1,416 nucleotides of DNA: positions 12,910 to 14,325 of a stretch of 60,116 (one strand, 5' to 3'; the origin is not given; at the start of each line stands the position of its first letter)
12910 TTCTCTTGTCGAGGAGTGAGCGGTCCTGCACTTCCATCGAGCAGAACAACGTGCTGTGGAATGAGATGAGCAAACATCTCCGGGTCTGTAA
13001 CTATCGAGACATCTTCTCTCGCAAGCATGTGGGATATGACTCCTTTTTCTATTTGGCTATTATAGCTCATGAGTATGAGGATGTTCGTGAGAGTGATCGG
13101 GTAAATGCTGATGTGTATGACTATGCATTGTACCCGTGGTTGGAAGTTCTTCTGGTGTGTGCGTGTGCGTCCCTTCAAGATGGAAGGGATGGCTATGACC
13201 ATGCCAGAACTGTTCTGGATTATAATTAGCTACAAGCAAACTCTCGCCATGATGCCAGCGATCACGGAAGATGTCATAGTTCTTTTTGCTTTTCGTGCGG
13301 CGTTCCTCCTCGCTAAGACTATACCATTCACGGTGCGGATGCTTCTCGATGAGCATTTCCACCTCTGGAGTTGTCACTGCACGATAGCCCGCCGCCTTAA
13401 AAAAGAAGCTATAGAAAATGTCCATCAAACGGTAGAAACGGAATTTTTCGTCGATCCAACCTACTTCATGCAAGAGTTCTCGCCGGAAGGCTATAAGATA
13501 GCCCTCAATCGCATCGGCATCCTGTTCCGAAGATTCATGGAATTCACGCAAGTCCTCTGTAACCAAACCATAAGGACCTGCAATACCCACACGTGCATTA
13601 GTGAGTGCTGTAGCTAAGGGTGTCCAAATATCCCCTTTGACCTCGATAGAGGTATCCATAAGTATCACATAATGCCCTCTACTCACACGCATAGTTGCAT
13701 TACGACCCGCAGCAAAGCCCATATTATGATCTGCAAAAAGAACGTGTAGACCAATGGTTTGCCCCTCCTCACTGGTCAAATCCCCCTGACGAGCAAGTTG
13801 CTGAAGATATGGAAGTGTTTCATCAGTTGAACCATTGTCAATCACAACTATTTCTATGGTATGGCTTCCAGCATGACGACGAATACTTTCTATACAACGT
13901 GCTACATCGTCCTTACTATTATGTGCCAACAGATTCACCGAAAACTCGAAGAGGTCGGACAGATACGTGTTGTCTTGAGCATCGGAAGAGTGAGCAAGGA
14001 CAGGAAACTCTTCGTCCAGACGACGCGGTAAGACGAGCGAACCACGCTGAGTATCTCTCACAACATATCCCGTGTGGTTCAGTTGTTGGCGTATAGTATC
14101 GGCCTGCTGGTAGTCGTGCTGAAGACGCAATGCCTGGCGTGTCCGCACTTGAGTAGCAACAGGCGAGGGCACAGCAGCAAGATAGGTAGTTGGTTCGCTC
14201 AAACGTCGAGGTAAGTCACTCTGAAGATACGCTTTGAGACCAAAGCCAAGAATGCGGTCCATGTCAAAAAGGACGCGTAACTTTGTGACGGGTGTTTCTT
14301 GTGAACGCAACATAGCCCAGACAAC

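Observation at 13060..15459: Complete CysRS fused to a GT2 glycosyltransferase and a His-rich tail, heading a sugar-oxidoreductase operon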

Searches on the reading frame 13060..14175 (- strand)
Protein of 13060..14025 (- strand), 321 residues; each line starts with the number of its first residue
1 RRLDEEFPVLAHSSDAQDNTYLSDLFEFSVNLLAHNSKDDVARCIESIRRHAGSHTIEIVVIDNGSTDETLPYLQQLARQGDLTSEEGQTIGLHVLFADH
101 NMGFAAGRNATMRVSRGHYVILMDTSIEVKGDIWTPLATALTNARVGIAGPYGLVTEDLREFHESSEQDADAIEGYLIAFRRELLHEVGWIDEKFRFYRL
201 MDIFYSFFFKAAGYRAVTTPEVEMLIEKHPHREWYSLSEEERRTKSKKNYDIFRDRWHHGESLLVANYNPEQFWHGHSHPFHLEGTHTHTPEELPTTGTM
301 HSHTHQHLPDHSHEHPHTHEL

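Call 18: search_protein_representatives(protein=window:13060-14025:-)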
Query: 321 residues. Proteins with E-value up to 0.001 (for the whole library): 9134; up to 1e-10: 968; up to 1e-30: 82. The best 150 are listed.
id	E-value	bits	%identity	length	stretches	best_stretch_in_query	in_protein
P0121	7.5e-148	508.6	68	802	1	1-319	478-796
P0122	3.2e-132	457.3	63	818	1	2-319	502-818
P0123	8.4e-131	452.6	60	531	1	1-321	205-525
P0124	2.1e-126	438.1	61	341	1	1-320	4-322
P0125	4.1e-103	361.6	53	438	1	13-320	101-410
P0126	6.5e-99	347.8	60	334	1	2-264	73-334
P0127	1.9e-71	257.6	69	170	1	155-320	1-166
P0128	4.8e-61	223.4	73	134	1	184-317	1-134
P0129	9.0e-61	222.5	66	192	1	168-319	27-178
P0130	6.6e-59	216.3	46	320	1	26-277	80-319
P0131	6.9e-56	206.4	47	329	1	26-267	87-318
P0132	1.0e-54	202.6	44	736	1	23-265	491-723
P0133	4.3e-54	200.5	50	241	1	115-311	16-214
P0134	1.1e-53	199.2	42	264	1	23-267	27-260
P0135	4.5e-51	190.6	41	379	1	23-282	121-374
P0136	5.1e-50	187.1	40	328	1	23-276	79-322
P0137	3.7e-49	184.3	43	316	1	25-265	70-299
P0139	1.8e-48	182.1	42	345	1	17-267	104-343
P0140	3.7e-48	181.0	41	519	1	3-267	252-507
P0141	6.7e-48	180.2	42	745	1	22-268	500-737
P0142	4.4e-47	177.5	40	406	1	14-264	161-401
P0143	8.9e-47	176.5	39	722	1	14-267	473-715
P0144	8.2e-46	173.3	41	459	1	24-267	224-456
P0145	7.7e-45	170.1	42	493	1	10-265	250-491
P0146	2.0e-44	168.8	39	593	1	21-266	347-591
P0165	4.0e-36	141.5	34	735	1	11-265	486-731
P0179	2.1e-33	132.6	38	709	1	18-263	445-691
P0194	8.8e-32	127.2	38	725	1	26-253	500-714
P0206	4.3e-30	121.7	34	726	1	13-265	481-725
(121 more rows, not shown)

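Call 19: search_protein_families(library=pfam, proteins=[P0132, P0141, P0143, P0165, P0179, P0194, P0206, P0146, P0140, P0145], max_evalue=0.001)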
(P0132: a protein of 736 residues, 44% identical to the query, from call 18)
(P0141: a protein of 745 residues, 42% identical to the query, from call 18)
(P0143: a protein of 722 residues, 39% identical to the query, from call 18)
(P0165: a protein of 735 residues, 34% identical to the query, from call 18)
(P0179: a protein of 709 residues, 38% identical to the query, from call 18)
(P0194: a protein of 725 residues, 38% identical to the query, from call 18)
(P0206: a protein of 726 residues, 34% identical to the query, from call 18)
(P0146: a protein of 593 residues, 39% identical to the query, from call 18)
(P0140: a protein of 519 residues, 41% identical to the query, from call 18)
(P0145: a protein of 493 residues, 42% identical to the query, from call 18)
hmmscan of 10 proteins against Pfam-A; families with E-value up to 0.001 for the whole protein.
P0132 (736 aa): 7 families
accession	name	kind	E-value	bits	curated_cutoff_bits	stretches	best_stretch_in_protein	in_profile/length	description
PF01406.26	tRNA-synt_1e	-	7.1e-96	321.6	27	1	16-325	3-300/301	tRNA synthetases class I (C) catalytic domain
PF00535.33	Glycos_transf_2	-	5.5e-20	72.4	23.3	1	502-613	6-117/168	Glycosyl transferase family 2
PF13641.12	Glyco_tranf_2_3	-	1.4e-09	38.8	27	1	502-643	9-169/230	Glycosyltransferase like family 2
PF09334.17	tRNA-synt_1g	-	2.7e-06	26.9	20.1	0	35-71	13-49/391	tRNA synthetases class I (M)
PF10111.15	Glyco_tranf_2_2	-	3e-05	24.1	27.3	1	523-588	28-94/276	Glycosyltransferase like family 2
PF01921.24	tRNA-synt_1f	-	3.2e-05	23.5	27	0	35-80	35-80/360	tRNA synthetases class I (K)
PF13704.12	Glyco_tranf_2_4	-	0.0009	20.1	27.5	0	517-564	11-55/98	Glycosyl transferase family 2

P0141 (745 aa): 3 families
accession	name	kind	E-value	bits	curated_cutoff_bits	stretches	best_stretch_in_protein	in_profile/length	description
PF01406.26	tRNA-synt_1e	-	1.7e-51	175.9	27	1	15-331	2-300/301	tRNA synthetases class I (C) catalytic domain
PF00535.33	Glycos_transf_2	-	1.2e-15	58.3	23.3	1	508-598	2-91/168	Glycosyl transferase family 2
PF13641.12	Glyco_tranf_2_3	-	0.0001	22.9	27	1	510-610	7-111/230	Glycosyltransferase like family 2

P0143 (722 aa): 5 families
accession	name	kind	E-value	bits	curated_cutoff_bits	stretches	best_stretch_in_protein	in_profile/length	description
PF01406.26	tRNA-synt_1e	-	4.5e-90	302.5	27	1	16-325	3-299/301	tRNA synthetases class I (C) catalytic domain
PF00535.33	Glycos_transf_2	-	3.4e-12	47.1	23.3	1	488-614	1-127/168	Glycosyl transferase family 2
PF09334.17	tRNA-synt_1g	-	3e-07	30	20.1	1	34-157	12-125/391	tRNA synthetases class I (M)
PF00133.28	tRNA-synt_1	-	0.00015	21.1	22.7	0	237-308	333-406/414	tRNA synthetases class I (I, L, M and V)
PF01921.24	tRNA-synt_1f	-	0.00023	20.7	27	0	274-337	278-340/360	tRNA synthetases class I (K)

P0165 (735 aa): 3 families
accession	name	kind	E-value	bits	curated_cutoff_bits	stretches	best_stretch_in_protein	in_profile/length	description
PF01406.26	tRNA-synt_1e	-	2.4e-83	280.4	27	1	15-324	3-299/301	tRNA synthetases class I (C) catalytic domain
PF00535.33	Glycos_transf_2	-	2.5e-10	41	23.3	1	517-616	14-113/168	Glycosyl transferase family 2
PF01921.24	tRNA-synt_1f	-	0.00012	21.6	27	0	30-86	31-87/360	tRNA synthetases class I (K)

P0179 (709 aa): 3 families
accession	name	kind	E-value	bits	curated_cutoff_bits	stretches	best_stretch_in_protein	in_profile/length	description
PF01406.26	tRNA-synt_1e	-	3.9e-85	286.3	27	1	27-335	7-300/301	tRNA synthetases class I (C) catalytic domain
PF00535.33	Glycos_transf_2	-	4.4e-09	36.9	23.3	1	469-580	12-122/168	Glycosyl transferase family 2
PF00133.28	tRNA-synt_1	-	0.00046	19.5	22.7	1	241-301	329-389/414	tRNA synthetases class I (I, L, M and V)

P0194 (725 aa): 4 families
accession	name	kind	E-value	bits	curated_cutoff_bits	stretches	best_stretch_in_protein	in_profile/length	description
PF01406.26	tRNA-synt_1e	-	1.9e-90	303.7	27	1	15-326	2-300/301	tRNA synthetases class I (C) catalytic domain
PF00535.33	Glycos_transf_2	-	9.3e-10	39.1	23.3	1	512-613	10-114/168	Glycosyl transferase family 2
PF09334.17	tRNA-synt_1g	-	0.00048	19.4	20.1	0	34-156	12-124/391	tRNA synthetases class I (M)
PF13563.12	2_5_RNA_ligase2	-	0.00092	19.7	27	0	309-346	20-58/152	2'-5' RNA ligase superfamily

P0206 (726 aa): 3 families
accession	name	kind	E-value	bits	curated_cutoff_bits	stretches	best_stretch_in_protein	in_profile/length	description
PF01406.26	tRNA-synt_1e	-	4.6e-92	309.1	27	1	26-330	7-300/301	tRNA synthetases class I (C) catalytic domain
PF09334.17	tRNA-synt_1g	-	8.4e-08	31.8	20.1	1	40-168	12-130/391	tRNA synthetases class I (M)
PF00535.33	Glycos_transf_2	-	1.8e-05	25.2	23.3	1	497-626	1-129/168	Glycosyl transferase family 2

P0146 (593 aa): 2 families
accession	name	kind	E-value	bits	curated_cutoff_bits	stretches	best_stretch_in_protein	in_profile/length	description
PF00535.33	Glycos_transf_2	-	5.1e-14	53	23.3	1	364-506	10-137/168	Glycosyl transferase family 2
PF23493.1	CysS_C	-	0.00014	22.3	23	1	295-326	14-45/51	Cysteinyl-tRNA ligase anticodon binding domain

P0140 (519 aa): 3 families
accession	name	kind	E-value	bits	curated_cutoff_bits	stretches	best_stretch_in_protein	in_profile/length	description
PF01406.26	tRNA-synt_1e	-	8.9e-27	94.7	27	1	1-103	199-300/301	tRNA synthetases class I (C) catalytic domain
PF00535.33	Glycos_transf_2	-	7.1e-19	68.8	23.3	1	278-406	1-129/168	Glycosyl transferase family 2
PF13641.12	Glyco_tranf_2_3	-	2.4e-06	28.2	27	1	277-424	3-142/230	Glycosyltransferase like family 2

P0145 (493 aa): 3 families
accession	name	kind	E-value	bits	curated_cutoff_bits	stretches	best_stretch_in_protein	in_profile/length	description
PF01406.26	tRNA-synt_1e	-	4.9e-22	79.1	27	1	1-102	199-299/301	tRNA synthetases class I (C) catalytic domain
PF00535.33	Glycos_transf_2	-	9.3e-14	52.1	23.3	1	270-394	2-127/168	Glycosyl transferase family 2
PF13506.12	Glyco_transf_21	-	0.0005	20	21.7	0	341-380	25-64/174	Glycosyl transferase family 21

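Call 20: search_protein_families(library=pfam, proteins=[P0124, P0125, P0130, P0131, P0135, P0136, P0137, P0139, P0142, P0144], max_evalue=0.001)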
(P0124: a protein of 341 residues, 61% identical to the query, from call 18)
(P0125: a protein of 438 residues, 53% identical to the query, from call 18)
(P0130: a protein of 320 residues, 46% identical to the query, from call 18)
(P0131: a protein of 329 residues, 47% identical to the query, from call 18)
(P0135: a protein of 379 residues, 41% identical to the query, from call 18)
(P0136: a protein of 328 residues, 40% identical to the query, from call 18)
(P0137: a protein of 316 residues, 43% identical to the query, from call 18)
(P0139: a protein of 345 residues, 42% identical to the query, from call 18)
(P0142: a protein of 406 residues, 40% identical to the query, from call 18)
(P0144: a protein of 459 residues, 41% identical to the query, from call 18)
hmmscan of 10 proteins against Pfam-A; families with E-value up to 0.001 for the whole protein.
P0124 (341 aa): 1 family
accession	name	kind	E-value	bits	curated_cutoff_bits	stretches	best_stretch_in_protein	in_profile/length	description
PF00535.33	Glycos_transf_2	-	5.2e-15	56.2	23.3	1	35-168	4-129/168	Glycosyl transferase family 2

P0125 (438 aa): 2 families
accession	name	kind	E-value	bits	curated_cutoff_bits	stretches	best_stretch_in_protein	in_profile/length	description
PF00535.33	Glycos_transf_2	-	1.3e-11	45.1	23.3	1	127-252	11-126/168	Glycosyl transferase family 2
PF23493.1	CysS_C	-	1.7e-06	28.5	23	1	39-80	3-44/51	Cysteinyl-tRNA ligase anticodon binding domain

P0130 (320 aa): 4 families
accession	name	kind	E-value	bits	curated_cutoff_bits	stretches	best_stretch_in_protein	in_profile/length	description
PF00535.33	Glycos_transf_2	-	9.2e-21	74.9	23.3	1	83-230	1-146/168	Glycosyl transferase family 2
PF13641.12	Glyco_tranf_2_3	-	1e-07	32.7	27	1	82-226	3-146/230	Glycosyltransferase like family 2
PF23493.1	CysS_C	-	2.2e-07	31.3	23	1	7-54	4-51/51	Cysteinyl-tRNA ligase anticodon binding domain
PF13712.12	Glyco_tranf_2_5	-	0.00082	19.6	27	0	210-278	130-187/210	Glycosyltransferase like family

P0131 (329 aa): 3 families
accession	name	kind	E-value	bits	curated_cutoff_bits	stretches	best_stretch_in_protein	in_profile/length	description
PF00535.33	Glycos_transf_2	-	1.7e-15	57.8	23.3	1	90-186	1-96/168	Glycosyl transferase family 2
PF13641.12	Glyco_tranf_2_3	-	3.2e-08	34.3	27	1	103-178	17-96/230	Glycosyltransferase like family 2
PF13712.12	Glyco_tranf_2_5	-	0.00014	22.1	27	0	210-293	122-194/210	Glycosyltransferase like family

P0135 (379 aa): 2 families
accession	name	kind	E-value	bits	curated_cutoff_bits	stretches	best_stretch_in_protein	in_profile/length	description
PF00535.33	Glycos_transf_2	-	1.8e-20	74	23.3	1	130-256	4-130/168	Glycosyl transferase family 2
PF23493.1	CysS_C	-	3.6e-06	27.4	23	1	44-88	2-46/51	Cysteinyl-tRNA ligase anticodon binding domain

P0136 (328 aa): 4 families
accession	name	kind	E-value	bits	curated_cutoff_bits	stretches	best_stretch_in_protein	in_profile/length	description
PF00535.33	Glycos_transf_2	-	4.2e-12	46.8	23.3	1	87-211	3-127/168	Glycosyl transferase family 2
PF13641.12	Glyco_tranf_2_3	-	4.6e-06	27.3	27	0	94-170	13-93/230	Glycosyltransferase like family 2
PF23493.1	CysS_C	-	1.7e-05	25.2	23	1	9-49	4-44/51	Cysteinyl-tRNA ligase anticodon binding domain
PF13712.12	Glyco_tranf_2_5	-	0.00028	21.1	27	1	205-265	123-179/210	Glycosyltransferase like family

P0137 (316 aa): 1 family
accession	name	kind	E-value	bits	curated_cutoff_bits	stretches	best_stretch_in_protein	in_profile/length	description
PF00535.33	Glycos_transf_2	-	4.7e-20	72.6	23.3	1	87-235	14-160/168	Glycosyl transferase family 2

P0139 (345 aa): 1 family
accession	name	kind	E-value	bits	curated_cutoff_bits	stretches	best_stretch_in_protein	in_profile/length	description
PF00535.33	Glycos_transf_2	-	2.5e-10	41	23.3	1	119-229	4-115/168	Glycosyl transferase family 2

P0142 (406 aa): 3 families
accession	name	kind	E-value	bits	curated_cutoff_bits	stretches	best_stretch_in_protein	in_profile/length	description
PF00535.33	Glycos_transf_2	-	1.8e-18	67.4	23.3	1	176-310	1-132/168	Glycosyl transferase family 2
PF13641.12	Glyco_tranf_2_3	-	1.7e-09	38.5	27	1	175-370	3-215/230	Glycosyltransferase like family 2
PF13506.12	Glyco_transf_21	-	0.00031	20.7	21.7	0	249-287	25-63/174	Glycosyl transferase family 21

P0144 (459 aa): 3 families
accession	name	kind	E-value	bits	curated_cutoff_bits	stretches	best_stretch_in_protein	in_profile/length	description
PF00535.33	Glycos_transf_2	-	8e-17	62.1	23.3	1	229-364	1-132/168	Glycosyl transferase family 2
PF13641.12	Glyco_tranf_2_3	-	3.2e-06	27.8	27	0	228-341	3-120/230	Glycosyltransferase like family 2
PF10111.15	Glyco_tranf_2_2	-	0.00016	21.7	27.3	0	256-316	29-90/276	Glycosyltransferase like family 2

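Call 21: find_encoding_contigs(protein=P0130, flank=8000, max_places=3)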
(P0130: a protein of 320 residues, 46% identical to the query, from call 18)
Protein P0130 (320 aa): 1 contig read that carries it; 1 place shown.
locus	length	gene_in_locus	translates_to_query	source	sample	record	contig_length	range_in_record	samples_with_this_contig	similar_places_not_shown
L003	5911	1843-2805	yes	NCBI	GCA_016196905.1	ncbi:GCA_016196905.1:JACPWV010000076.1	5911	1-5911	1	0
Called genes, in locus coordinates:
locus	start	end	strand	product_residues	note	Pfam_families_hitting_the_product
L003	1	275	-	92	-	?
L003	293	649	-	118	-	PF00507:Oxidored_q4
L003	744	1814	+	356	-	PF02388:FemAB, PF13480:Acetyltransf_6, PF02388:FemAB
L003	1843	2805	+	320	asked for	PF23493:CysS_C (weak), PF13641:Glyco_tranf_2_3 (weak), PF00535:Glycos_transf_2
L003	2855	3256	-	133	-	PF07884:VKOR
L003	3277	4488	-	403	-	PF00070:Pyr_redox (faint), PF07992:Pyr_redox_2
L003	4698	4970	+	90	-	PF00313:CSD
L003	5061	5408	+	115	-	PF02410:RsfS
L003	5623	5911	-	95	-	PF00334:NDK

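Call 25: find_related_loci(query=A2, collection=genome_contigs, flank=10000)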
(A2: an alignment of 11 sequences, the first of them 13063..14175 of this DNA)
Query A2 (371 aa) in genome_contigs; peptide patterns used: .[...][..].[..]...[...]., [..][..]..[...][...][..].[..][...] (x = any residue, [..] = any of these).
599 stretches matched a pattern (row limit reached: there are more); 562 encode a relative of the query (tblastn E <= 1e-3); the best 80 are kept; 80 distinct loci.
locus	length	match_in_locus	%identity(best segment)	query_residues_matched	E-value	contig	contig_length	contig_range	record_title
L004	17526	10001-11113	97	1-371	0e+0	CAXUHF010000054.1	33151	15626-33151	MAG TPA_asm: uncultured Ktedonobacteraceae bacterium isolate public_SRR14722078_metawrap_bin.4 genome assembly, contig:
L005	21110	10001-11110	93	1-370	0e+0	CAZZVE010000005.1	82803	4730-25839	MAG: uncultured Ktedonobacterales bacterium isolate Brown_J.bin.2 genome assembly, contig: NODE_7_length_82803_cov_10.94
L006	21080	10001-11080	85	12-371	0e+0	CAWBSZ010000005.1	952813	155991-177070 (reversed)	MAG: uncultured Chloroflexia bacterium isolate MFD04580.bin.3.141 genome assembly, contig: contig_9436, whole genome sho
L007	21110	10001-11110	80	1-370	0e+0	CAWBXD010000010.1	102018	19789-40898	MAG: uncultured Chloroflexia bacterium isolate MFD04580.bin.2.113 genome assembly, contig: contig_92614, whole genome sh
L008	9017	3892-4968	81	12-370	0e+0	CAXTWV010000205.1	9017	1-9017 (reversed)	MAG TPA_asm: uncultured Ktedonobacteraceae bacterium isolate public_SRR14722087_metawrap_bin.1 genome assembly, contig:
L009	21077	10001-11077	80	12-370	0e+0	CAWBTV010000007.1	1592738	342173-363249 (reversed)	MAG: uncultured Chloroflexia bacterium isolate MFD04580.bin.2.124 genome assembly, contig: contig_9457, whole genome sho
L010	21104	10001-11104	75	2-369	0e+0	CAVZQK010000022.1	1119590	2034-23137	MAG: uncultured Chloroflexia bacterium isolate MFD09603.bin.2.180 genome assembly, contig: contig_36658, whole genome sh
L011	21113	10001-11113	70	1-371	0e+0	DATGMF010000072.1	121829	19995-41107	MAG TPA_asm: Ktedonosporobacter sp. isolate SMAG_U9905 k141_261510, whole genome shotgun sequence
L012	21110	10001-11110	70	1-370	0e+0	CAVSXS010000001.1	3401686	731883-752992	MAG: uncultured Chloroflexia bacterium isolate MFD05705.bin.1.31 genome assembly, contig: contig_15059, whole genome sho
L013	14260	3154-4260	71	2-370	0e+0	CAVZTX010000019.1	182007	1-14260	MAG: uncultured Chloroflexia bacterium isolate MFD09603.bin.3.290 genome assembly, contig: contig_37864, whole genome sh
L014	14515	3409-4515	69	2-370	1e-179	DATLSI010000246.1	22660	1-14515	MAG TPA_asm: Ktedonobacteraceae bacterium isolate SMAG_U13926 k141_970428, whole genome shotgun sequence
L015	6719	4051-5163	69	1-371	8e-179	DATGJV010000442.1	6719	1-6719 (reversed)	MAG TPA_asm: Ktedonobacteraceae bacterium isolate SMAG_U9842 k141_777399, whole genome shotgun sequence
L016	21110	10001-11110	68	1-370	1e-176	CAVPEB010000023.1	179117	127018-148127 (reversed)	MAG: uncultured Chloroflexia bacterium isolate MFD00008.bin.2.120 genome assembly, contig: contig_28468, whole genome sh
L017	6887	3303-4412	69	2-371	2e-177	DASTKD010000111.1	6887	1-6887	MAG TPA_asm: Ktedonobacteraceae bacterium isolate SMAG_U1932 k141_838580, whole genome shotgun sequence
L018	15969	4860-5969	68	1-369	1e-175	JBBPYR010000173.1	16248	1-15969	MAG: Ktedonobacterales bacterium isolate bin.194 bin.194_S3Ck141_587732_length_16248_cov_32.9138, whole genome shotgun s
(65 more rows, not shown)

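Call 30: predict_structure(alignment_id=A2)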
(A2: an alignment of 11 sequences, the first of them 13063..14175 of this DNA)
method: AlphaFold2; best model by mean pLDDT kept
length: 371 residues; sequences in the alignment: 11
mean_pLDDT: 82.1   pTM: 0.70
mean pLDDT of the five models: 82.1, 80.7, 80.4, 80.3, 78.7
residues with pLDDT >= 90: 166; 70-90: 131; 50-70: 41; < 50: 33
segments of 3 or more residues with pLDDT < 50: 315-339, 356-361
pLDDT, mean of each block of 10 residues (from residue 1): 84 88 84 80 75 69 90 96 94 97 96 93 94 93 94 92 98 96 98 96 85 87 93 91 76 87 92 94 77 74 70 50 44 44 64 53 54 45
secondary structure, 60 per line:
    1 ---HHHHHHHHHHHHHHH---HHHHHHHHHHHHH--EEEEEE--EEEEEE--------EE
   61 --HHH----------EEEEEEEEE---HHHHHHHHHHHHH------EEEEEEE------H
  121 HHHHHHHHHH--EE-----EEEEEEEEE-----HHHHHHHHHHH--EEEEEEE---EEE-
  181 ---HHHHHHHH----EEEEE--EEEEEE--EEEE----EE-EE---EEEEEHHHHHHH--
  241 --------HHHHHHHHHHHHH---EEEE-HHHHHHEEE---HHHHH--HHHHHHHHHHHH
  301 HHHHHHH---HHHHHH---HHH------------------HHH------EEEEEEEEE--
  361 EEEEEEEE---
elements in order: H4-18 H22-34 E37-42 E45-50 E76-84 H88-100 E107-113 H120-130 E140-148 H154-164 E167-173 E177-179 H184-191 E196-200 E203-208 E211-214 E227-231 H232-238 H249-261 E265-268 H270-275 E276-278 H282-286 H289-307 H311-316 E350-358 E361-368

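Call 34: fold_search(model_id=the predicted structure, library=pdb)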
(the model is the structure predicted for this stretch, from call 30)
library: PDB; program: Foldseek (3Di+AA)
matches with E <= 10: 1397; with E <= 0.001: 487
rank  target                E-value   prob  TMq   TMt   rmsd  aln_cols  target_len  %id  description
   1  6e7i_A                2.6e-11  1.00  0.47  0.36  12.8       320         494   17  Human ppGalNAcT2 I253A/L310A Mutant with EA2 and UDP (released 2020-01-29)
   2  6p61_B                3.2e-11  1.00  0.39  0.71   6.0       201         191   22  Structure of a Glycosyltransferase from Leptospira borgpetersenii serovar Hardjo-bovis (strain JB197) (released 2019-07-10)
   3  9omi_B                5.1e-11  1.00  0.43  0.60   8.7       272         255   16  WrtF fucosyltransferase - GDP (released 2025-10-29)
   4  8ujg_A                7.4e-11  1.00  0.44  0.32  11.1       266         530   19  X-ray crystal structure of Toxoplasma gondii GalNAc-T3 in complex with UDP-GalNAc, Mn2+, and the mono-glycopeptide Srs (released 2024-05-15)
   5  9omm_B                1.1e-10  1.00  0.45  0.60   8.5       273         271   15  WrtF fucosyltransferase - tetrasaccharide product (released 2025-10-29)
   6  8v9q_A                1.2e-10  1.00  0.46  0.35   3.6       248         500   16  Crystal structure of mGalNAc-T1 in complex with the mucin glycopeptide Muc5AC-13, Mn2+, and UDP. (released 2024-03-13)
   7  8uje                  1.3e-10  1.00  0.44  0.32  11.2       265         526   19  X-ray crystal structure of Toxoplasma gondii GalNAc-T3 in complex with UDP-GalNAc, Mn2+, and Muc5AC-3,13 (released 2024-05-15)
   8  9oml_A                1.4e-10  1.00  0.43  0.61   8.8       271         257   15  WrtF fucosyltransferase - acetylated trisaccharide acceptor (released 2025-10-29)
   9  9omk_B                1.4e-10  1.00  0.44  0.62   8.4       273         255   15  WrtF fucosyltransferase - trisaccharide acceptor (released 2025-10-29)
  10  9omh_D                1.4e-10  1.00  0.43  0.57   8.7       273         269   16  WrtF fucosyltransferase - Apo (released 2025-10-29)
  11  2z86_D                1.4e-10  1.00  0.39  0.25  11.0       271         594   12  Crystal structure of chondroitin polymerase from Escherichia coli strain K4 (K4CP) complexed with UDP-GlcUA and UDP (released 2008-09-16)
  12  9omn_B                1.5e-10  1.00  0.44  0.59   8.6       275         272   15  WrtF fucosyltransferase - GDP-2-deoxy-2-fluoro-beta-L-fucose (released 2025-10-29)
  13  8ujg_B                1.7e-10  1.00  0.44  0.31  11.2       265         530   19  X-ray crystal structure of Toxoplasma gondii GalNAc-T3 in complex with UDP-GalNAc, Mn2+, and the mono-glycopeptide Srs (released 2024-05-15)
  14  2z86_B                1.9e-10  1.00  0.37  0.24  12.3       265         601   15  Crystal structure of chondroitin polymerase from Escherichia coli strain K4 (K4CP) complexed with UDP-GlcUA and UDP (released 2008-09-16)
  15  6p61_C                2.1e-10  1.00  0.40  0.74   5.9       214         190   22  Structure of a Glycosyltransferase from Leptospira borgpetersenii serovar Hardjo-bovis (strain JB197) (released 2019-07-10)
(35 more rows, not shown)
